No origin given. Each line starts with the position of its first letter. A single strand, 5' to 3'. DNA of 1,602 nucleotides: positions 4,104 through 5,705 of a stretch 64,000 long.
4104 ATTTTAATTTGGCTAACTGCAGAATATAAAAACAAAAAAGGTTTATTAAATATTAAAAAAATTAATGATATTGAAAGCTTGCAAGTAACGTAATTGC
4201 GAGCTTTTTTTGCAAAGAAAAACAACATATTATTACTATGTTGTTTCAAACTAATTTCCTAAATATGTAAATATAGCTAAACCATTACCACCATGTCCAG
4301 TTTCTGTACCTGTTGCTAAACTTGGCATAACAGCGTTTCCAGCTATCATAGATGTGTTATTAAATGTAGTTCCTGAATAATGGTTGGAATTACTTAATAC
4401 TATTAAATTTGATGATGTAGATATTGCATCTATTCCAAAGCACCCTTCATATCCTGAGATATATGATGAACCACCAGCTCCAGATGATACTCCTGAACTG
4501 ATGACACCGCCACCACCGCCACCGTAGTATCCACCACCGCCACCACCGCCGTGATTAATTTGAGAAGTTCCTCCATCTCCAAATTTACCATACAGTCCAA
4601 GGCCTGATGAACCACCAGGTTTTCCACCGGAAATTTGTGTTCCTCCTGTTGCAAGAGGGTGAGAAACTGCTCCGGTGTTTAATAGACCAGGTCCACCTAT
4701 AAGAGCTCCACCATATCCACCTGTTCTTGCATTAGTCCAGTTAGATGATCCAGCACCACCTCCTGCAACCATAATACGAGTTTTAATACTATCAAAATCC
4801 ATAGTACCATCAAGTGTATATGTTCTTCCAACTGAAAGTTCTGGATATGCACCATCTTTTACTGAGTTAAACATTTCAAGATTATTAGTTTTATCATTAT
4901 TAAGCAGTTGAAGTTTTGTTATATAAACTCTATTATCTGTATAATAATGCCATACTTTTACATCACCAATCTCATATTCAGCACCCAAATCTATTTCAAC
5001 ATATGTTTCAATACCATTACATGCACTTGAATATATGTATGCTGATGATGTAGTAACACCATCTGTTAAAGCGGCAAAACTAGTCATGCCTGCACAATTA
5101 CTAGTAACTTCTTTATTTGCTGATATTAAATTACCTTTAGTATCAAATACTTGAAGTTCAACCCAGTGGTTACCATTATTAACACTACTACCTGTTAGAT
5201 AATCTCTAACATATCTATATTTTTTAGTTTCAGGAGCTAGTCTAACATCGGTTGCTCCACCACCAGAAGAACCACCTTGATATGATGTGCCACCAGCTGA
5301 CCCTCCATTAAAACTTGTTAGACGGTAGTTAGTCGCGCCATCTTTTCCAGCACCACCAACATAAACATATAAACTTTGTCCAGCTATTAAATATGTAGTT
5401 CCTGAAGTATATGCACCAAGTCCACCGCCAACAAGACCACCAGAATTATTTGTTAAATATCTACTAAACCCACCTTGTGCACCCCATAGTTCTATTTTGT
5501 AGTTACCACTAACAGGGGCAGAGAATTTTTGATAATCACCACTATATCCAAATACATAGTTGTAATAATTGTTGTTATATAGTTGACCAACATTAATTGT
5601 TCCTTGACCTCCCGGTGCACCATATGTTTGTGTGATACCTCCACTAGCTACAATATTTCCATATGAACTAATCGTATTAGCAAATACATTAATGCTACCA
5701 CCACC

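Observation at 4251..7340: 1029-aa protein with a pilin signal fused to Ig-like, discoidin-like and glycine-rich modules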

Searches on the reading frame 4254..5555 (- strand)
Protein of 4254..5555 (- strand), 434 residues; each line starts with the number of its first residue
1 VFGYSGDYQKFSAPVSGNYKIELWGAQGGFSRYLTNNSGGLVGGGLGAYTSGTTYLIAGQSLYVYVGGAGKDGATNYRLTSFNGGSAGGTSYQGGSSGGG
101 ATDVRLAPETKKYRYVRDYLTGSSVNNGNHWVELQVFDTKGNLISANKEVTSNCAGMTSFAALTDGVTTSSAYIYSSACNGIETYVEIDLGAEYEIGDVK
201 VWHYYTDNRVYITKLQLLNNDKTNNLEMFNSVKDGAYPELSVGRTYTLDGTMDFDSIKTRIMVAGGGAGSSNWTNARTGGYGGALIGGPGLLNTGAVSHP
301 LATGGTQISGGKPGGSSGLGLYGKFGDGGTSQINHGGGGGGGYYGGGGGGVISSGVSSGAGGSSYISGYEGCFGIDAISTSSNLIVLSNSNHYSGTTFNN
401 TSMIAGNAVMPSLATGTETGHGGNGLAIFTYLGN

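Call 24: find_homologous_proteins(query=window:4254-5555:-)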
Query window:4254-5555:- (434 aa): 1160 proteins with E <= 0.001 among 8000 candidates; the best 120 are listed.
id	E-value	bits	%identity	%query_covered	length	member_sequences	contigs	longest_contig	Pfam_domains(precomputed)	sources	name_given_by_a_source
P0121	5.2e-103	364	50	99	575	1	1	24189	PF16403.12,PF12810.14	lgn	-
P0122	5.3e-101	357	49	100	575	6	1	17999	PF22633.4,PF12810.14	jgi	jgi:hypothetical protein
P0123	2.3e-90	322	47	100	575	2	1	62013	PF00754.32,PF16403.12,PF12810.14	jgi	jgi:hypothetical protein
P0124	7.7e-86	307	44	100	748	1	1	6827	PF22633.4,PF16403.12,PF12810.14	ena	-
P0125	1.5e-68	250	59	41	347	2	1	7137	PF12810.14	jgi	jgi:hypothetical protein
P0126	9.6e-68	247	48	24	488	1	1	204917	PF12810.14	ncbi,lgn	-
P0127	4.3e-66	242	60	41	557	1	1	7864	PF16403.12,PF12810.14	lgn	-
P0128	4.3e-66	242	51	15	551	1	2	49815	PF16403.12,PF12810.14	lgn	-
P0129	6.4e-66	241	47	42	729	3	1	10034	PF12810.14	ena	-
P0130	2.4e-65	239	46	15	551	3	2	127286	PF12810.14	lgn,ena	-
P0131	8.7e-65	238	40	100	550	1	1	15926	PF12810.14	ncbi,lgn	-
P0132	1.4e-63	234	56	24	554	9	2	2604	PF16403.12,PF12810.14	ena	-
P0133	8.2e-63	231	41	61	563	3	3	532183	PF12810.14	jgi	jgi:hypothetical protein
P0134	1.0e-62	231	39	99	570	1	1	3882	PF00754.32,PF22633.4,PF16403.12,PF12810.14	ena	-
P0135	6.4e-62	228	55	24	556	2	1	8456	PF16403.12,PF12810.14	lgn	-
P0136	6.5e-61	225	48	24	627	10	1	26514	PF12810.14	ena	-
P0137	3.0e-60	223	55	24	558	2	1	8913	PF16403.12,PF12810.14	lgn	-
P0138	3.0e-59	219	38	98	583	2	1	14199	PF22633.4,PF12810.14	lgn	-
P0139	3.0e-59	219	47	62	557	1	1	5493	PF12810.14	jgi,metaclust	metaclust:\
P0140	4.0e-59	219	48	26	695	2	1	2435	PF12810.14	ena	-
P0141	1.9e-57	213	39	99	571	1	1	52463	PF07963.18,PF12810.14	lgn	-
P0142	2.5e-57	213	55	43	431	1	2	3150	PF12810.14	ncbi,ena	-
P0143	3.9e-57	212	56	41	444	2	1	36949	PF12810.14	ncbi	-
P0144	3.7e-56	209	48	24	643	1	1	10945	PF12810.14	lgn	-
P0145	5.6e-56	209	41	25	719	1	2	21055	PF12810.14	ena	-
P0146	7.5e-56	208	42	24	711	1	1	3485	PF12810.14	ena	-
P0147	2.4e-55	206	45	24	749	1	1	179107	PF16403.12,PF12810.14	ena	-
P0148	2.7e-55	206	36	100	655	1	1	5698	PF16403.12,PF12810.14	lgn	-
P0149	3.3e-55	206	51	24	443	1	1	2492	PF16403.12,PF12810.14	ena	-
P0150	2.0e-54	203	42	24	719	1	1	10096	PF12810.14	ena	-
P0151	2.8e-54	203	40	60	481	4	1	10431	PF12810.14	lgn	-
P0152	1.1e-52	198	49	25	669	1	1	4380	PF12810.14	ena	-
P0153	2.7e-52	196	40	24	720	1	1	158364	PF12810.14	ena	-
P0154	6.5e-52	195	49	24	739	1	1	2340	PF07963.18,PF12810.14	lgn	-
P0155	2.4e-51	193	47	41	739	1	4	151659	PF12810.14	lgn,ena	-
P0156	7.6e-51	192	52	41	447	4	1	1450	PF16403.12,PF12810.14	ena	-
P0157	1.6e-50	191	44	24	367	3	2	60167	PF12810.14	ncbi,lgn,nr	ncbi:MAG: glycine rich domain-containing protein [Bacilli bacterium]|nr:glycine rich domain-containi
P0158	1.9e-50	190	54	41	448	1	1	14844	PF12810.14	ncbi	-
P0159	7.6e-50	188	52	41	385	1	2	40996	PF12810.14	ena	-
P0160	6.8e-49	185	38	100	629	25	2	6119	PF12810.14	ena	-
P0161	8.0e-49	185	51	42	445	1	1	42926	PF12810.14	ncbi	-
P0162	7.3e-48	182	45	17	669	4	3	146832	PF12810.14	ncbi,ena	-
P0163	7.4e-48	182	47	24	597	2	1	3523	PF12810.14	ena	-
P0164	7.6e-48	182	38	99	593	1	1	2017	PF22633.4,PF16403.12,PF12810.14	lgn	-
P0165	1.4e-47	181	47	41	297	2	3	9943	PF12810.14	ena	-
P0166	3.0e-47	180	34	35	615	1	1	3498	PF16403.12,PF12810.14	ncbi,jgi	jgi:type II secretory pathway pseudopilin PulG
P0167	1.9e-46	177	36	37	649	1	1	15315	PF16403.12,PF12810.14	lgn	-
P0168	2.5e-46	177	54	23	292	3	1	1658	PF12810.14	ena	-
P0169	3.7e-46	176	32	32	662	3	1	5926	PF12810.14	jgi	jgi:hypothetical protein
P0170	3.9e-46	176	45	24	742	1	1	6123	PF12810.14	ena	-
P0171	5.0e-46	176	52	41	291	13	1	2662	PF12810.14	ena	-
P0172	5.3e-46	176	49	41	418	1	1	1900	PF12810.14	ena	-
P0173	8.3e-46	175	53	41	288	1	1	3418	PF12810.14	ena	-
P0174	1.1e-45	175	50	24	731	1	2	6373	PF07963.18,PF12810.14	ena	-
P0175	1.8e-45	174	51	41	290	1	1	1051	PF12810.14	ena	-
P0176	1.9e-45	174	45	42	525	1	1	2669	PF12810.14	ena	-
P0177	5.4e-45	172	47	24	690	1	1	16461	PF12810.14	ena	-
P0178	8.8e-45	172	47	43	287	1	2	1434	PF12810.14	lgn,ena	-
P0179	1.4e-44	171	52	41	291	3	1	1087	PF12810.14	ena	-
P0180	2.2e-44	170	49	41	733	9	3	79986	PF07963.18,PF12810.14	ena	-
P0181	8.6e-44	168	46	24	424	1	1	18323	PF12810.14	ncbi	-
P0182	1.8e-43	167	43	25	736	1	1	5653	PF12810.14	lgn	-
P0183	2.3e-43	167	44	44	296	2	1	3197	PF12810.14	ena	-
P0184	3.3e-43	166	42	25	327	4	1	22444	PF12810.14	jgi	-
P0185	4.4e-43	166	43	41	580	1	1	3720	PF12810.14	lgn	-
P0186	7.8e-43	165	48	41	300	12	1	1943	PF12810.14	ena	-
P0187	1.1e-42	165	49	41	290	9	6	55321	PF12810.14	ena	-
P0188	1.6e-42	164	46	23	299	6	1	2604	PF12810.14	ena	-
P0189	1.6e-42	164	33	35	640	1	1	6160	PF16403.12,PF12810.14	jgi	jgi:type II secretory pathway pseudopilin PulG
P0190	6.4e-42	162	48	41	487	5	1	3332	PF12810.14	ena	-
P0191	9.5e-42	162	63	23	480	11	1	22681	PF12810.14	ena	-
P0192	1.0e-41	162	35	31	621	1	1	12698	PF16403.12,PF12810.14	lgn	-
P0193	1.8e-41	161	62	23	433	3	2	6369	PF12810.14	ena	-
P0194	5.4e-41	159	49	41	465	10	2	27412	PF12810.14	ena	-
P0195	5.6e-41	159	48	41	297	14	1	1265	PF12810.14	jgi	-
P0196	5.6e-41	159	48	41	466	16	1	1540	PF12810.14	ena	-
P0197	1.1e-40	158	46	41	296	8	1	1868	PF12810.14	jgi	-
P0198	2.2e-40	157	43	24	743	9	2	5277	PF12810.14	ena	-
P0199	2.2e-40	157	44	24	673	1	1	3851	PF12810.14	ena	-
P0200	2.4e-40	157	54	31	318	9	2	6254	PF12810.14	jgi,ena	-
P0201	3.7e-40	156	47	24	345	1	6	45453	PF12810.14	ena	-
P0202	4.5e-40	156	48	43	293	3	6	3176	PF12810.14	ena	-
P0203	6.2e-40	156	42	24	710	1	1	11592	PF12810.14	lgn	-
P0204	1.3e-39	155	45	37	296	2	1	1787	PF12810.14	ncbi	ncbi:glycine rich domain-containing protein, partial [Segatella albensis]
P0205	1.5e-39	154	54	30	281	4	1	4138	PF12810.14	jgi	-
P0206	1.7e-39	154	42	24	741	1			PF12733.14,PF12810.14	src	-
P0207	1.9e-39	154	39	36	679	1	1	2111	PF16403.12,PF12810.14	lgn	-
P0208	3.8e-39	153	36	30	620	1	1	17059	PF16403.12,PF12810.14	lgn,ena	-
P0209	1.2e-38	151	50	24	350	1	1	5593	PF12810.14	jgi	jgi:hypothetical protein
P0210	2.4e-38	150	49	24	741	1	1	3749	PF07963.18,PF12810.14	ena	-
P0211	3.1e-38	150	45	41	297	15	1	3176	PF12810.14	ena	-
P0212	4.7e-38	149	49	41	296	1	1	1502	PF12810.14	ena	-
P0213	5.1e-38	149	48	41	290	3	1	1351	PF12810.14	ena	-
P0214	5.7e-38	149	40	24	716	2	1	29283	PF12810.14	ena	-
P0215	9.2e-38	149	50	41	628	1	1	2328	PF12810.14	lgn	-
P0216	1.2e-37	148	46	25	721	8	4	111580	PF12810.14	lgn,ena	-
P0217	1.6e-37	148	34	35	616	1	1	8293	PF16403.12,PF12810.14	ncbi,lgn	-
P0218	2.3e-37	147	49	24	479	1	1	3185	PF12810.14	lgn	-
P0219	3.7e-37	147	48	24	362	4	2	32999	PF12810.14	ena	-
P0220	7.4e-37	146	46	41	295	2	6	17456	PF12810.14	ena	-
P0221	8.0e-37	145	45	24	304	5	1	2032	PF12810.14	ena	-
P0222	1.0e-36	145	48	41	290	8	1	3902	PF12810.14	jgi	-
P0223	1.1e-36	145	44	26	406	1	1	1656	PF12810.14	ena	-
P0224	1.8e-36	144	48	24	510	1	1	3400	PF12810.14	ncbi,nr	ncbi:MAG: glycine rich domain-containing protein, partial [bacterium]|nr:glycine rich domain-contain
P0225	2.9e-36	144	52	15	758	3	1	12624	PF12810.14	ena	-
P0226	2.9e-36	144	35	37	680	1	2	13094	PF22633.4,PF16403.12,PF12810.14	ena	-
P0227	4.1e-36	143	41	24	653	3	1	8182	PF12810.14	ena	-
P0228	6.0e-36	143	47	24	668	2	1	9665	PF12810.14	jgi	-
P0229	6.6e-36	142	47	24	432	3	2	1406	PF07963.18,PF12810.14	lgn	-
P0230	1.3e-35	141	45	24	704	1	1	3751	PF12810.14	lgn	-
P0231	2.2e-35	141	61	23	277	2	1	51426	PF12810.14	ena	-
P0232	2.2e-35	141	47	24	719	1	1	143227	PF07963.18,PF12810.14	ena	-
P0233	1.2e-34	138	48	41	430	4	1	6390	PF07963.18,PF12810.14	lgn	-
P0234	1.3e-34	138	53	30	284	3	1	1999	PF12810.14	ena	-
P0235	1.5e-34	138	48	41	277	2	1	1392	PF12810.14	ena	-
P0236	2.4e-34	137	43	24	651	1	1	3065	PF12810.14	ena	-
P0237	3.4e-34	137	44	24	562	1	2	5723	PF16403.12,PF12810.14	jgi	-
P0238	5.6e-34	136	48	25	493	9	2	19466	PF00754.32,PF22633.4,PF12810.14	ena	-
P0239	6.2e-34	136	51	24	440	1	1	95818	PF07963.18,PF12810.14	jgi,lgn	jgi:prepilin-type N-terminal cleavage/methylation domain-containing protein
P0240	7.5e-34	136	46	41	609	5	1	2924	PF13149.13,PF12810.14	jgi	jgi:hypothetical protein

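Call 38: find_encoding_contigs(protein=P0155, flank=10000, max_places=1)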
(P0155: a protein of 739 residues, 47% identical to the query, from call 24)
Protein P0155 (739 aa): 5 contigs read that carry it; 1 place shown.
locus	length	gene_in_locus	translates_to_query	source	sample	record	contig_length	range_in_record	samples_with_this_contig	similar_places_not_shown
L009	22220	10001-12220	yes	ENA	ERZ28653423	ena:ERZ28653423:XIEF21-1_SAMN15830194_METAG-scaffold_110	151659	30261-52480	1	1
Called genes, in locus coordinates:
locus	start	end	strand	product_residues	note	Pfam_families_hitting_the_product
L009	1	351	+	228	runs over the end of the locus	-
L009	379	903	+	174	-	-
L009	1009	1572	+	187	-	PF04167:DUF402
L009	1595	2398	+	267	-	-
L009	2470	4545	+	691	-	PF12810:ALK_LTK_GRD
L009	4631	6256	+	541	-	PF12810:ALK_LTK_GRD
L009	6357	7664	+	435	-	PF12810:ALK_LTK_GRD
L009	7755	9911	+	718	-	PF12810:ALK_LTK_GRD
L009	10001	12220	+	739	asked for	PF12810:ALK_LTK_GRD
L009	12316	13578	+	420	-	PF07963:N_methyl (weak), PF12810:ALK_LTK_GRD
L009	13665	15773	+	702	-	PF07963:N_methyl (weak), PF12810:ALK_LTK_GRD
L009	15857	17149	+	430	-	PF07963:N_methyl (weak), PF12810:ALK_LTK_GRD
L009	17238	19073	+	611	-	PF07963:N_methyl (weak), PF12810:ALK_LTK_GRD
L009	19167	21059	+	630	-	PF07963:N_methyl (weak), PF12810:ALK_LTK_GRD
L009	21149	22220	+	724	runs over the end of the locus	PF07963:N_methyl, PF12810:ALK_LTK_GRD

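Call 39: find_encoding_contigs(protein=P0232, flank=10000, max_places=1)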
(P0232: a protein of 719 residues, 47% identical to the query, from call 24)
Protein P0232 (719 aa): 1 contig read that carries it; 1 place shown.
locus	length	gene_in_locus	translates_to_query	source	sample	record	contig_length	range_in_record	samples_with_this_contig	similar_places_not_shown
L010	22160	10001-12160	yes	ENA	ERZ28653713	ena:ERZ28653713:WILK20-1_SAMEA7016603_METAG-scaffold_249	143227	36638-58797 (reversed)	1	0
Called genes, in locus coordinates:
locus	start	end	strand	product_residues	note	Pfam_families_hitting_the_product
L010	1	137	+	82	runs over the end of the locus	PF07875:Coat_F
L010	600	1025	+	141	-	PF00011:HSP20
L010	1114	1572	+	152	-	-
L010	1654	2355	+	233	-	-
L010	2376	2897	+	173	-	-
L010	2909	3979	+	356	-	PF11187:Mbeg1-like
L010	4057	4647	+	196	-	PF04167:DUF402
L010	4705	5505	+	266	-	-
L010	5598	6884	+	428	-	PF12810:ALK_LTK_GRD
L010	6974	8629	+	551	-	PF07963:N_methyl (weak), PF12810:ALK_LTK_GRD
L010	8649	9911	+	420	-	PF07963:N_methyl (weak), PF12810:ALK_LTK_GRD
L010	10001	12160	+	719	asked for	PF07963:N_methyl (weak), PF12810:ALK_LTK_GRD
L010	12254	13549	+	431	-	PF12810:ALK_LTK_GRD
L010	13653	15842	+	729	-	PF07963:N_methyl (weak), PF12810:ALK_LTK_GRD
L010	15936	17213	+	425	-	PF12810:ALK_LTK_GRD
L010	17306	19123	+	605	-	PF07963:N_methyl, PF12810:ALK_LTK_GRD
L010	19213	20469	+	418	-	PF07963:N_methyl (weak), PF12810:ALK_LTK_GRD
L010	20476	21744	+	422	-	PF07963:N_methyl, PF12810:ALK_LTK_GRD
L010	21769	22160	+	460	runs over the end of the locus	PF07963:N_methyl, PF12810:ALK_LTK_GRD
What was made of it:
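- Some genomes carry 11 or more tandem paralogues of pilin-GRD genes, which is far more than a filament needs as minor subunits (calls 38, 39).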

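Call 40: find_encoding_contigs(protein=P0239, flank=10000, max_places=1)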
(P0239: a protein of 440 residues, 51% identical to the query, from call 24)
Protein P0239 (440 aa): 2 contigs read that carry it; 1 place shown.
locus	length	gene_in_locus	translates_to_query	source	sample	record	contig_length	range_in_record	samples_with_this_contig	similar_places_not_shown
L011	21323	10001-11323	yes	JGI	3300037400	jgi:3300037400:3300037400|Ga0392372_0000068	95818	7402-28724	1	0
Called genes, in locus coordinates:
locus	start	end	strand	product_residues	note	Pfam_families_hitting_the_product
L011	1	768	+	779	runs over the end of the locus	PF09586:YfhO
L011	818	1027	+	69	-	-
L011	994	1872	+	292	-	PF01522:Polysacc_deac_1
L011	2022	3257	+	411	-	PF13306:LRR_5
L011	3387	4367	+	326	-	PF03308:MeaB (faint), PF02881:SRP54_N, PF25199:nSTAND_NTPase5 (faint), PF00448:SRP54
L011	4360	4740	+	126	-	-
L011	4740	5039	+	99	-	PF04297:UPF0122, PF04545:Sigma70_r4 (weak)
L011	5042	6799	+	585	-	PF01580:FtsK_SpoIIIE (faint), PF01935:DUF87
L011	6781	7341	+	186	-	-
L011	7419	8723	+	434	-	PF02881:SRP54_N, PF00448:SRP54, PF02978:SRP_SPB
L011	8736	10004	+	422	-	PF12810:ALK_LTK_GRD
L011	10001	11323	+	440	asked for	PF07963:N_methyl (weak), PF12810:ALK_LTK_GRD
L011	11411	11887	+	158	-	-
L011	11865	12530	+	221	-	PF20582:UPF0758_N, PF04002:RadC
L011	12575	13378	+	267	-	PF04085:MreC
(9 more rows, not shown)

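Call 42: predict_structure(alignment_id=A1)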
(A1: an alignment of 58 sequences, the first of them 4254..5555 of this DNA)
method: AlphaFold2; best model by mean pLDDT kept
length: 434 residues; sequences in the alignment: 58
mean_pLDDT: 91.7   pTM: 0.83
mean pLDDT of the five models: 91.7, 90.6, 90.4, 89.6, 89.4
residues with pLDDT >= 90: 305; 70-90: 117; 50-70: 11; < 50: 1
segments of 3 or more residues with pLDDT < 50: none
pLDDT, mean of each block of 10 residues (from residue 1): 95 98 98 89 97 98 98 77 91 92 95 93 88 91 95 88 87 80 94 91 82 91 86 77 74 86 98 93 98 95 97 81 94 93 96 94 98 96 92 98 98 94 98 96
secondary structure, 60 per line:
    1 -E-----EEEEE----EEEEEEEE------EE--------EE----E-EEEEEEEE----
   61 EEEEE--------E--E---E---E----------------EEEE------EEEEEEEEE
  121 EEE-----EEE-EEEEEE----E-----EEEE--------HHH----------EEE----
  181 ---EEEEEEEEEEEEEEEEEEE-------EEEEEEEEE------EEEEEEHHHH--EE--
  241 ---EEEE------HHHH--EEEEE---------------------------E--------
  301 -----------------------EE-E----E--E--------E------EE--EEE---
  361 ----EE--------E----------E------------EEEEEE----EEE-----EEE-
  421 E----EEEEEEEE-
elements in order: E8-12 E17-24 E49-56 E61-65 E102-105 E112-123 E129-131 E133-138 E149-152 E174-176 E184-202 E210-218 E225-230 H231-234 E244-247 H254-257 E260-264 E355-357 E399-404 E409-411 E417-419 E426-433
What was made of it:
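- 5235..5540 (-): ALK/LTK-type glycine-rich domain, N-terminal part (aa 601-702; starts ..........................). AF2 pLDDT is 91.7 (call 42).
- On ALK_LTK_GRD (PF12810): The model has pLDDT 91.7 (call 42).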

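Call 46: fold_search(model_id=the predicted structure, library=pdb)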
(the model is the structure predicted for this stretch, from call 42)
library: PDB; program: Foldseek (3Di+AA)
matches with E <= 10: 302; with E <= 0.001: 14
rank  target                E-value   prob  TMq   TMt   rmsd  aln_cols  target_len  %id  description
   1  7nx1                  4.4e-05  1.00  0.29  0.42  13.2       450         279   14  TG domain of LTK (released 2021-10-27)
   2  7mzy_B                5.6e-05  1.00  0.28  0.40  11.7       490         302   13  Anaplastic lymphoma kinase (ALK) extracellular fragment of ligand binding region 673-986 (released 2021-11-24)
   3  7nx0_B                1.0e-04  1.00  0.30  0.42  11.4       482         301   13  LTK:ALKAL1 complex stabilized by a Nanobody (released 2021-10-27)
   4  7nwz_E                1.7e-04  1.00  0.24  0.32  14.5       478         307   10  ALK:ALKAL2 complex (released 2021-10-27)
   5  7n00_A                2.7e-04  1.00  0.30  0.37  12.0       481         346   13  Anaplastic lymphoma kinase (ALK) extracellular fragment of ligand binding region 648-1025 in complex with AUG-alpha (released 2021-11-24)
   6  7lir_A                3.0e-04  0.97  0.17  0.20  23.1       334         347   15  Structure of the invertebrate ALK GRD (released 2021-11-24)
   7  7nx4                  3.0e-04  0.90  0.14  0.17  25.8       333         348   13  Crystal structure of the TG and EGF-like domains of ALK (released 2021-10-27)
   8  7nwz_A                3.3e-04  0.99  0.23  0.30  14.6       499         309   10  ALK:ALKAL2 complex (released 2021-10-27)
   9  7nx0_C                4.8e-04  1.00  0.31  0.44  11.1       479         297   13  LTK:ALKAL1 complex stabilized by a Nanobody (released 2021-10-27)
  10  7mzy_A                6.8e-04  1.00  0.29  0.40  11.3       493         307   13  Anaplastic lymphoma kinase (ALK) extracellular fragment of ligand binding region 673-986 (released 2021-11-24)
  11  7lrz                  6.8e-04  1.00  0.28  0.38  11.8       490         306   12  Structure of the Human ALK GRD (released 2021-11-24)
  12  7lir_B                6.8e-04  0.85  0.16  0.20  23.4       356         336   13  Structure of the invertebrate ALK GRD (released 2021-11-24)
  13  9g5i_A                7.8e-04  1.00  0.17  0.21   7.5       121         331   21  Cryo-EM structure of a 2:1 ALK:ALKAL2 complex obtained after re-processing of EMPIAR-10930 data (released 2025-03-12)
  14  9g5i_B                9.5e-04  1.00  0.29  0.36  11.2       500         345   13  Cryo-EM structure of a 2:1 ALK:ALKAL2 complex obtained after re-processing of EMPIAR-10930 data (released 2025-03-12)
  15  7nx3_F                1.3e-03  1.00  0.27  0.38  12.2       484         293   13  Crystal structure of ALK in complex with Fab324 (released 2021-10-27)
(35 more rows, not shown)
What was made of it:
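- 5235..5540 (-): Foldseek ranks 1-21 are all ALK/LTK TG/GRD structures (call 46).
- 4254..4805 (-): ALK/LTK-type glycine-rich domain, C-terminal part (aa 846-1029). Model and fold matches as for the N-terminal part (calls 42, 46).
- On ALK_LTK_GRD (PF12810): Foldseek ranks 1-21 are ALK/LTK with probability 0.85-1.00 (16 of them at 1.00) and TM of about 0.2-0.4 normalised on the target (call 46).
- Closest known: ALK/LTK extracellular TG. Same: The 21 best PDB fold matches are all ALK/LTK (call 46).
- Closest known: ALK/LTK extracellular TG. Different: Sequence identity is about 13% and TM is about 0.4 normalised on the target (call 46).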

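Call 49: search_dna_similar(query=window:4254-5555:-, collection=phages, mode=protein, max_rows=15)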
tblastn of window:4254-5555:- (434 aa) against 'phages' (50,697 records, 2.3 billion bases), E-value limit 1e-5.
Records with a match: 12; places in all: 12; records where one place covers at least 80% of the query: 0.
Best place of each record, by identity: <60% 12.
By first word of the organism name: Bacillus 10; Rossellomorea 1; Arthrobacter 1.
By host as written in the record: Bacillus subtilis KCCM12150 2; Bacillus cereus 2; Bacillus cereus BC102p 1; Bacillus subtilis BSC16 1; Bacillus subtilis BSC21 1; Bacillus subtilis ATCC 21336 1; Bacillus subtilis KACC 17797 1; Bacillus sp. S4 1; and 2 more.
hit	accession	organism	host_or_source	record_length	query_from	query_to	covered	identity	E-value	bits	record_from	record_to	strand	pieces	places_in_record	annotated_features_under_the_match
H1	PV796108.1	Bacillus phage Edson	Bacillus cereus BC102p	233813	101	271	39%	30.2%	7e-11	71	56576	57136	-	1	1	hypothetical protein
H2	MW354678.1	Bacillus phage BSTP12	Bacillus subtilis BSC16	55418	114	245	30%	38.3%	4e-18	93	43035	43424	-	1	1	BSTP12_066: minor tail protein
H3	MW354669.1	Bacillus phage BSTP5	Bacillus subtilis BSC21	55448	114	245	30%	38.3%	4e-18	93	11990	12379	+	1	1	minor tail protein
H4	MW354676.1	Bacillus phage BSTP8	Bacillus subtilis KCCM12150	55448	114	245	30%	38.3%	4e-18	93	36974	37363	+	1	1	BSTP8_062: minor tail protein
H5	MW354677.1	Bacillus phage BSTP10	Bacillus subtilis KCCM12150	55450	114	245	30%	38.3%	4e-18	93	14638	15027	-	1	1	BSTP10_017: minor tail protein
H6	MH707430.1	Bacillus phage BSP7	Bacillus subtilis ATCC 21336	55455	114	245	30%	38.3%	4e-18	93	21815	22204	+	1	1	putative minor structural protein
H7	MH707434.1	Bacillus phage BSP19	Bacillus subtilis KACC 17797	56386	114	245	30%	38.3%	4e-18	93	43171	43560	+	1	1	putative minor structural protein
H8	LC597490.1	Bacillus phage vB_BceM_WH1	Bacillus cereus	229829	101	271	39%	29.1%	1e-9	67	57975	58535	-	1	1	tail fiber domain-containing protein_gp076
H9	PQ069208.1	Bacillus phage S4-1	Bacillus sp. S4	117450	112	261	35%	30.9%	2e-7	60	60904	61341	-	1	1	record has no annotation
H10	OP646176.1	Bacillus phage vB_BceS_LY5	Bacillus cereus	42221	112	248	32%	32.4%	2e-13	79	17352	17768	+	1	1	hypothetical protein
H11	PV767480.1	Rossellomorea phage phiT1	Rossellomorea aquimaris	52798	116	211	22%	34.7%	2e-9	66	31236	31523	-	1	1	tail fiber protein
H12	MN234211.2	Arthrobacter phage Mimi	Arthrobacter globiformis NRRL B-2979 SEA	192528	146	248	24%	31.1%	2e-6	57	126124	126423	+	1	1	188: minor tail protein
